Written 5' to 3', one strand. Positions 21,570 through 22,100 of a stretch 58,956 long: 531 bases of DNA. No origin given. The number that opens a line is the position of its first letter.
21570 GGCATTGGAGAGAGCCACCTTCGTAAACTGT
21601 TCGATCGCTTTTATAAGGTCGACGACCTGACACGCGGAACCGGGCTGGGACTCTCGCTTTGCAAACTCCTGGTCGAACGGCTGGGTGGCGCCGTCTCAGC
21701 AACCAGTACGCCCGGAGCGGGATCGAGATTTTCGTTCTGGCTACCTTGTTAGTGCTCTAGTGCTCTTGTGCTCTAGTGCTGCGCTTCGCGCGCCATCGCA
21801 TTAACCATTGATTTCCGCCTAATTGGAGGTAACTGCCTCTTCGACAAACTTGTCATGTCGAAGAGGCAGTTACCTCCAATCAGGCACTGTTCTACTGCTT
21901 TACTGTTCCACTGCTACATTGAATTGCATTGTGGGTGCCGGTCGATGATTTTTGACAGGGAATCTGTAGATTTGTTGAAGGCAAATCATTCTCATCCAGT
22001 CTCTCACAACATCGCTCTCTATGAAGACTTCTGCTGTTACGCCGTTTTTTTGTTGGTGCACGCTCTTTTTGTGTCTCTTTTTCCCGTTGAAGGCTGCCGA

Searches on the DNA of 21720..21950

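Call 82: search_rna_families(source=window, start=21720, end=21950, threshold=evalue, max_evalue=1)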
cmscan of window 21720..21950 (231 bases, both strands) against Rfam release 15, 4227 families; matches with E-value up to 1: 14.
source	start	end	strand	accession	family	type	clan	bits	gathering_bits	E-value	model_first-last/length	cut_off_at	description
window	21824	21880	+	RF03751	mir-7445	Gene; miRNA;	-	37.6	79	1.1e-05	1-60/60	no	mir-7445 microRNA precursor family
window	21822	21878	-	RF03751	mir-7445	Gene; miRNA;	-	36.1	79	2.8e-05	1-60/60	no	mir-7445 microRNA precursor family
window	21818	21885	-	RF00873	mir-550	Gene; miRNA;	-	32.5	81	2e-05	1-85/85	no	mir-550 microRNA precursor family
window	21816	21886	-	RF02009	mir-987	Gene; miRNA;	-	26.3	98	0.0029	1-92/92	no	mir-987 microRNA precursor family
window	21816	21889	-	RF00257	mir-194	Gene; miRNA;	-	23.7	52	0.002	1-82/82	no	mir-194 microRNA precursor family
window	21816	21886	-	RF00668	mir-302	Gene; miRNA;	CL00096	22.9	55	0.027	1-68/68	no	mir-302 microRNA precursor family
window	21812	21889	-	RF04081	mir-1992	Gene; miRNA;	-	22.2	70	0.0058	1-75/75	no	mir-1992 microRNA precursor family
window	21821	21890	+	RF03741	mir-325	Gene; miRNA;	-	21.8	89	0.04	1-98/98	no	mir-325 microRNA precursor family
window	21818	21884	+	RF04228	MIR6140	Gene; miRNA;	-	20.2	140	0.15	1-165/165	no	MIR6140 microRNA precursor family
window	21823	21878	+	RF03953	mir-5350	Gene; miRNA;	-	20.1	90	0.098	1-74/74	no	mir-5350 microRNA precursor family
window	21817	21885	+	RF00668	mir-302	Gene; miRNA;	CL00096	19.2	55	0.26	1-68/68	no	mir-302 microRNA precursor family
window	21811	21891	-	RF03482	mir-4774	Gene; miRNA;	-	19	85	0.5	1-76/76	no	mir-4774 microRNA precursor family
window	21815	21894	-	RF04063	MIR2629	Gene; miRNA;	-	18.5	60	0.036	1-66/66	no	MIR2629 microRNA precursor family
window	21816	21886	+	RF03613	MIR6234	Gene; miRNA;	-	15.2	90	0.78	1-146/146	no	MIR6234 microRNA precursor family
